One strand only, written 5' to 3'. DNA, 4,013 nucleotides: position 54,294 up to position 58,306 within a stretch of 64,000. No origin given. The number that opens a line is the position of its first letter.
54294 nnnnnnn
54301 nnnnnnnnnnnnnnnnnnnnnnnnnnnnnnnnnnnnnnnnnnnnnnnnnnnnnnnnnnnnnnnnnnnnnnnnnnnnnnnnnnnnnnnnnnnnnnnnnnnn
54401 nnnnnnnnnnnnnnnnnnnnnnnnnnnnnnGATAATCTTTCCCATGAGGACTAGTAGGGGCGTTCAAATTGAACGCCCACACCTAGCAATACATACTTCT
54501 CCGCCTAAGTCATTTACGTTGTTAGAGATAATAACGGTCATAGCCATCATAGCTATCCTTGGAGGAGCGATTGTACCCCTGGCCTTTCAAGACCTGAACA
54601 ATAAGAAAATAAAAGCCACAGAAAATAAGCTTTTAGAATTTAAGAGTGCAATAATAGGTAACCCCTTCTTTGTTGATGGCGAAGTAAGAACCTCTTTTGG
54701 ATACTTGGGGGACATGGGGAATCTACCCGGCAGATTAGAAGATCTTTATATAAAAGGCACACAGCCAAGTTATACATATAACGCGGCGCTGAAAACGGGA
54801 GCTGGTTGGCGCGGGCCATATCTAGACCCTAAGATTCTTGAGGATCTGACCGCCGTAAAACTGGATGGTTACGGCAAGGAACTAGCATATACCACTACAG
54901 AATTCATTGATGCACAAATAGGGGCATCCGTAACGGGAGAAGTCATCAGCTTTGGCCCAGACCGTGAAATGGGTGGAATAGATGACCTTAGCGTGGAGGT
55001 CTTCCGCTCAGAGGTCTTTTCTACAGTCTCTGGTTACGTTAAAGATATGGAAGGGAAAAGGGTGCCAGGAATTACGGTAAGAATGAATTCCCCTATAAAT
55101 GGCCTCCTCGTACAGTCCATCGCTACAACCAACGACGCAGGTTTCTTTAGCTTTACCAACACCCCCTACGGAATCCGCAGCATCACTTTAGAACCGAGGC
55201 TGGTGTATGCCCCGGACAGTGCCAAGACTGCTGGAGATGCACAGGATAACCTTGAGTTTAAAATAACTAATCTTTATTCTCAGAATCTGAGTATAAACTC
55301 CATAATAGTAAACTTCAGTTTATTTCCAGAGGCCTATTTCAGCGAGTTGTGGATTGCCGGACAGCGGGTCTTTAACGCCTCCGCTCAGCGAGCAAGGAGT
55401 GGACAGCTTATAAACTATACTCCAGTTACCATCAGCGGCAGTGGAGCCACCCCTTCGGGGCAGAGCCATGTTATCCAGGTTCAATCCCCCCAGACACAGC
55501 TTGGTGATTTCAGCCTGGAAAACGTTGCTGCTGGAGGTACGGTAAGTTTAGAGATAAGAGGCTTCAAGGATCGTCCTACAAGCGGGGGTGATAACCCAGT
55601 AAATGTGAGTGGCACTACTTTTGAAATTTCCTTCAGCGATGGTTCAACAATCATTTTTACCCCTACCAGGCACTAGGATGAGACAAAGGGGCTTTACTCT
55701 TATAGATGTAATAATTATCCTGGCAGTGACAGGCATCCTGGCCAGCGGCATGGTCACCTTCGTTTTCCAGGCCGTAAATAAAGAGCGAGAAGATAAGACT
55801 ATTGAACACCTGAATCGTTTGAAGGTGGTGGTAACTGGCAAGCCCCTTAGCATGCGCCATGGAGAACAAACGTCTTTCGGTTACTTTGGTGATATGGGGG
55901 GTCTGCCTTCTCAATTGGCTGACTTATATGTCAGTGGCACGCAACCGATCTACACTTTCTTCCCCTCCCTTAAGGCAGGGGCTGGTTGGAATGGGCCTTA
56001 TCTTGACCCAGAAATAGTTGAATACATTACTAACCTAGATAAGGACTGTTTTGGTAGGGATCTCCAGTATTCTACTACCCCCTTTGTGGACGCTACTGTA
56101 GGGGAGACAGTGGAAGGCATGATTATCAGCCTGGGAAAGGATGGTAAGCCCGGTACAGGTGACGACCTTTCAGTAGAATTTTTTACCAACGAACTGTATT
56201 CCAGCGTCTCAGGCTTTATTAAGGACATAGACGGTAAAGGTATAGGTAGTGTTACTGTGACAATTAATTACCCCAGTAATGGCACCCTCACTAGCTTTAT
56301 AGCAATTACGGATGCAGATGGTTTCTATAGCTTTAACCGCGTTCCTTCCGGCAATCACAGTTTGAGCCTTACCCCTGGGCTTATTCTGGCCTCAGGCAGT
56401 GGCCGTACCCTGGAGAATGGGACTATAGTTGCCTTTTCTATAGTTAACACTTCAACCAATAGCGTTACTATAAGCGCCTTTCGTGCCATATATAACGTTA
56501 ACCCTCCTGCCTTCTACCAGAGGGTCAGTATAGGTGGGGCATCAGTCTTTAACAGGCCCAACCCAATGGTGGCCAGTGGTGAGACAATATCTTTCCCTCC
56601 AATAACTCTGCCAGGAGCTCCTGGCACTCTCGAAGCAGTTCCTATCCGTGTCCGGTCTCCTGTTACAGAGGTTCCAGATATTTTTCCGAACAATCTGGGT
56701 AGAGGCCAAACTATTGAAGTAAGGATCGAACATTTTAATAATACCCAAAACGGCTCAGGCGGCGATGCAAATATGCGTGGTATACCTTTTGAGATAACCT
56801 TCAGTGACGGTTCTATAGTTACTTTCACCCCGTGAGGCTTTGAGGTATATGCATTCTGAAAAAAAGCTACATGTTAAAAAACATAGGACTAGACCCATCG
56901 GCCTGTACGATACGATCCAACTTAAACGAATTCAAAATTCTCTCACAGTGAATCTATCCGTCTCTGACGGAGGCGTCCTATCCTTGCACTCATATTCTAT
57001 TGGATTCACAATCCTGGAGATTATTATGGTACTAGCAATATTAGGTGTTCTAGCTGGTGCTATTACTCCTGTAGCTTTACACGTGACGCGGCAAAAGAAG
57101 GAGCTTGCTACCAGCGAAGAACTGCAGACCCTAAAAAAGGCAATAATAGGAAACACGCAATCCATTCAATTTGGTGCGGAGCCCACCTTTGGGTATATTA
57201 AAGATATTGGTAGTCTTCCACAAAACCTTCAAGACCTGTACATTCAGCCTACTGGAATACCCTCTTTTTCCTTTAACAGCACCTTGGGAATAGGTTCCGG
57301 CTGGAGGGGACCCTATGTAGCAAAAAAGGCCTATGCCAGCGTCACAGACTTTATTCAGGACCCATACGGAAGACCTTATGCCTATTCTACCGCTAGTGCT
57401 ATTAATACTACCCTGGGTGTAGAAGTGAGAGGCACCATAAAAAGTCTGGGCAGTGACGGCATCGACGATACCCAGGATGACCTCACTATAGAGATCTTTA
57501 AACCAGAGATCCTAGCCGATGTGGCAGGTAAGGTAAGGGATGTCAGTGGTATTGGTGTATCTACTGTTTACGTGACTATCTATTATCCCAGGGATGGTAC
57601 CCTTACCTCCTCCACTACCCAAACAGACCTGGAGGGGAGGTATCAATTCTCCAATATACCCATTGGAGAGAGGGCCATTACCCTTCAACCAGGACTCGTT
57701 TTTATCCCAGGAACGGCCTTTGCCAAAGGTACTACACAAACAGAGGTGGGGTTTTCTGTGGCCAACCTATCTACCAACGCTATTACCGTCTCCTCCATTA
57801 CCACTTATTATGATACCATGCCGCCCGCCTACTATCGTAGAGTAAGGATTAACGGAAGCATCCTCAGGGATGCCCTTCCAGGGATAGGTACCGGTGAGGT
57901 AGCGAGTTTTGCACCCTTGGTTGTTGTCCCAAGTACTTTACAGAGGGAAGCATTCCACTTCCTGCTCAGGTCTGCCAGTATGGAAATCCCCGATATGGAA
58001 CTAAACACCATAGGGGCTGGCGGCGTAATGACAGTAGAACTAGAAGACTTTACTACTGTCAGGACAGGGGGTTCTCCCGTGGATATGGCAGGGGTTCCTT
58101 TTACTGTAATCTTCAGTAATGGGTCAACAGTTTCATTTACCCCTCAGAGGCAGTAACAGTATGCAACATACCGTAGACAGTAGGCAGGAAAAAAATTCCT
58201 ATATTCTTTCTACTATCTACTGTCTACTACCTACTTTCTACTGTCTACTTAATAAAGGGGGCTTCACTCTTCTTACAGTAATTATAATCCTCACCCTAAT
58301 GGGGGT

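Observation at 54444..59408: Four tandem paralogous giant pseudopilins with no assembly machinery in view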

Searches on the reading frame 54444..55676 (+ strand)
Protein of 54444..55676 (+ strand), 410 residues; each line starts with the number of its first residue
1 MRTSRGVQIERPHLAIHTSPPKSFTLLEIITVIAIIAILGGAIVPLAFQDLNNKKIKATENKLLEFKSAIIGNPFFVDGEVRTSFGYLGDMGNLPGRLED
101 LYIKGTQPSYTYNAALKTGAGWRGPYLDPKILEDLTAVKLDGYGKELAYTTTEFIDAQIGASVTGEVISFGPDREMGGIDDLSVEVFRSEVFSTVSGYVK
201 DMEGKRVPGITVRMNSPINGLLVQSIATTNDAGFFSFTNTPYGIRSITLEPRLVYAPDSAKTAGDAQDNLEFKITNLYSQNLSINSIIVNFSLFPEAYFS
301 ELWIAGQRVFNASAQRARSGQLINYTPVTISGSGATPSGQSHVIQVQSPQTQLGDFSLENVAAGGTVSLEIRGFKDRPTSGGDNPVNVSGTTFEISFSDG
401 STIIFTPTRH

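Call 3: search_protein_families(library=pfam, proteins=[window:54444-55676:+], max_evalue=1)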
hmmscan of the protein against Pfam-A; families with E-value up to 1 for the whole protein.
window:54444-55676:+ (410 aa): 7 families
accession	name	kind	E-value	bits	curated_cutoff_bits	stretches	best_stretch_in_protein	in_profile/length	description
PF13620.12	CarboxypepD_reg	-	1.5e-06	28.9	32.3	1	194-248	1-53/82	Carboxypeptidase regulatory-like domain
PF07963.17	N_methyl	-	0.0012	18.7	21.2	1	23-43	6-26/27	Prokaryotic N-terminal methylation motif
PF13715.12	CarbopepD_reg_2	-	0.0061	17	32.2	1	195-288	1-87/88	CarboxypepD_reg-like domain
PF02369.22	Big_1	-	0.0095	16.5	34.9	1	194-240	20-67/93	Bacterial Ig-like domain (group 1)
PF17210.9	SdrD_B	-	0.017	15.8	29.7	1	200-267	17-82/112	SdrD B-like domain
PF09134.16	Invasin_D3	-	0.022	15.7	33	0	193-240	22-68/98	Invasin, domain 3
PF13375.12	RnfC_N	-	0.11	13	25.6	0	144-171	55-81/101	RnfC Barrel sandwich hybrid domain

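Call 4: search_protein_families(library=ncbifam, proteins=[window:54444-55676:+], max_evalue=1)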
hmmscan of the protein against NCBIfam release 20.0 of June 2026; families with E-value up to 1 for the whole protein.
window:54444-55676:+ (410 aa): 6 families
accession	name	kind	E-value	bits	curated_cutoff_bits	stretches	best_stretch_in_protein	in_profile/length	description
TIGR01710.1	typeII_sec_gspG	equivalog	4.3e-05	23.6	88.85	1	23-69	2-48/134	type II secretion system major pseudopilin GspG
NF007862.0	PRK10574.1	equivalog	0.0023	18.1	138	1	22-51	5-33/145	prepilin peptidase-dependent pilin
TIGR01708.2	typeII_sec_gspH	equivalog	0.0043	17.1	80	1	24-59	4-39/169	type II secretion system minor pseudopilin GspH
TIGR02532.1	IV_pilin_GFxxxE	domain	0.019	14.8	16.3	1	24-43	4-23/24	prepilin-type N-terminal cleavage/methylation domain-containing protein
TIGR02596.1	TIGR02596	subfamily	0.046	13.8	70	1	24-63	1-40/196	Verru_Chthon cassette protein D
NF040999.1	pilin_ComGC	equivalog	0.082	13.1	75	1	22-46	2-26/84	competence type IV pilus major pilin ComGC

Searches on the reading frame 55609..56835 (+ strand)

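Call 3: search_protein_families(library=pfam, proteins=[window:55609-56835:+], max_evalue=1)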
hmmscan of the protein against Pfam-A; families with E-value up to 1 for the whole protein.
window:55609-56835:+ (408 aa): 7 families
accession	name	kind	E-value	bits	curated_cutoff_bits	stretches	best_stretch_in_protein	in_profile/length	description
PF13620.12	CarboxypepD_reg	-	2.1e-07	31.6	32.3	1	199-253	1-53/82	Carboxypeptidase regulatory-like domain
PF17210.9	SdrD_B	-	8.2e-05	23.2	29.7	1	204-255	16-65/112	SdrD B-like domain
PF07963.17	N_methyl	-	0.0001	22.2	21.2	1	23-48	1-26/27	Prokaryotic N-terminal methylation motif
PF24025.1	Ig_DR_A0283-like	-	0.0075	17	27.1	1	204-253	13-61/102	DR_A0283-like, Ig-like domain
PF13715.12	CarbopepD_reg_2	-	0.0088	16.5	32.2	1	200-253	1-49/88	CarboxypepD_reg-like domain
PF08334.16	T2SSG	-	0.021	15.3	21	1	125-185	54-100/108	Type II secretion system (T2SS), protein G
PF09100.16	Qn_am_d_aIV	-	0.16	12.2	25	1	167-193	25-51/133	Quinohemoprotein amine dehydrogenase, alpha subunit domain IV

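Call 4: search_protein_families(library=ncbifam, proteins=[window:55609-56835:+], max_evalue=1)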
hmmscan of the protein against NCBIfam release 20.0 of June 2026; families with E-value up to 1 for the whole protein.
window:55609-56835:+ (408 aa): 8 families
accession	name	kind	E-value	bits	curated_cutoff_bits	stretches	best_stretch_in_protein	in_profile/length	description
TIGR01710.1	typeII_sec_gspG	equivalog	4.2e-07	30.1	88.85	2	27-72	1-46/134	type II secretion system major pseudopilin GspG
NF041775.1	typeIV_PilA_Myxo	equivalog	6.8e-05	22.9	400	1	25-64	9-50/214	type IV pilin protein PilA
TIGR01708.2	typeII_sec_gspH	equivalog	0.00011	22.2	80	1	26-68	1-43/169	type II secretion system minor pseudopilin GspH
NF012181.0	MSCRAMM_SdrD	exception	0.0045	14.4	2500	1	204-285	697-781/1379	MSCRAMM family adhesin SdrD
NF041002.1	pilin_ComGF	equivalog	0.018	15.3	80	1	26-67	1-41/139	competence type IV pilus minor pilin ComGF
NF007862.0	PRK10574.1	equivalog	0.06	13.5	138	1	24-46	2-24/145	prepilin peptidase-dependent pilin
NF007848.0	PRK10557.1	equivalog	0.088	12.1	120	1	22-52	6-36/192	prepilin peptidase-dependent protein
NF037980.1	T2SS_GspK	equivalog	0.32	10.5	130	1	26-59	1-34/307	type II secretion system minor pseudopilin GspK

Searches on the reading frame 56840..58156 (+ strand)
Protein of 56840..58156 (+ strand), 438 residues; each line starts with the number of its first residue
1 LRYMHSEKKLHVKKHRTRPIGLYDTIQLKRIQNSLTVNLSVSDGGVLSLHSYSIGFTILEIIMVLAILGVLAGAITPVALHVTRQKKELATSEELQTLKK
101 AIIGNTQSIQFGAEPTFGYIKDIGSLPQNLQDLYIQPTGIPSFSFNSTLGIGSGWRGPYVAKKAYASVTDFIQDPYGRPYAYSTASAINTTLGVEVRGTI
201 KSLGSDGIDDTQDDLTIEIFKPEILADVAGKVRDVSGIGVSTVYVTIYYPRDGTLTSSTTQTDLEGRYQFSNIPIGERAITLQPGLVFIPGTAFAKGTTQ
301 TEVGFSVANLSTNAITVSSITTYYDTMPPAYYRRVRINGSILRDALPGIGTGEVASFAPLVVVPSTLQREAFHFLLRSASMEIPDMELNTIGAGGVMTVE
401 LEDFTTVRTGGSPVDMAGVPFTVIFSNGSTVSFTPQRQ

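Call 3: search_protein_families(library=pfam, proteins=[window:56840-58156:+], max_evalue=1)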
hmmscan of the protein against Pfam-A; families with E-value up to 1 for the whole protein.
window:56840-58156:+ (438 aa): 7 families
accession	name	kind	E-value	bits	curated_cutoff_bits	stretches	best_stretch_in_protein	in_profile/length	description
PF13620.12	CarboxypepD_reg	-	2.2e-05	25.2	32.3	1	228-281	2-53/82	Carboxypeptidase regulatory-like domain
PF17210.9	SdrD_B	-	3.6e-05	24.4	29.7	1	233-285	17-67/112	SdrD B-like domain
PF16287.11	DUF4933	-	0.0016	18.3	26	1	239-286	323-372/396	Domain of unknown function (DUF4933)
PF07963.17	N_methyl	-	0.0027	17.7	21.2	1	55-75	6-26/27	Prokaryotic N-terminal methylation motif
PF02369.22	Big_1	-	0.0038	17.7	34.9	1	228-270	21-64/93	Bacterial Ig-like domain (group 1)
PF08334.16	T2SSG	-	0.014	15.9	21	1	152-213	53-100/108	Type II secretion system (T2SS), protein G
PF24025.1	Ig_DR_A0283-like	-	0.028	15.2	27.1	1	231-276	12-56/102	DR_A0283-like, Ig-like domain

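Call 4: search_protein_families(library=ncbifam, proteins=[window:56840-58156:+], max_evalue=1)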
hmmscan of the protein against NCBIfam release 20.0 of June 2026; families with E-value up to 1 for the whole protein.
window:56840-58156:+ (438 aa): 6 families
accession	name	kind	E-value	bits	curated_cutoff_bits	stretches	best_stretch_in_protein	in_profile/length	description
TIGR01710.1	typeII_sec_gspG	equivalog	2.3e-09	37.4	88.85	2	55-102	2-49/134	type II secretion system major pseudopilin GspG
TIGR01708.2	typeII_sec_gspH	equivalog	0.00015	21.8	80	1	55-90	3-37/169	type II secretion system minor pseudopilin GspH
TIGR02532.1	IV_pilin_GFxxxE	domain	0.0017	18.1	16.3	1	55-75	3-23/24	prepilin-type N-terminal cleavage/methylation domain-containing protein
NF041013.1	T4P_ComGE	equivalog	0.011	15.8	49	1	55-102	5-53/83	competence type IV pilus minor pilin ComGE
NF041775.1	typeIV_PilA_Myxo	equivalog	0.019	14.9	400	1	54-97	11-54/214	type IV pilin protein PilA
NF038303.1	EPS_HpsB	equivalog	0.039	13.9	150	1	55-79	4-28/211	hormogonium polysaccharide secretion pseudopilin HpsB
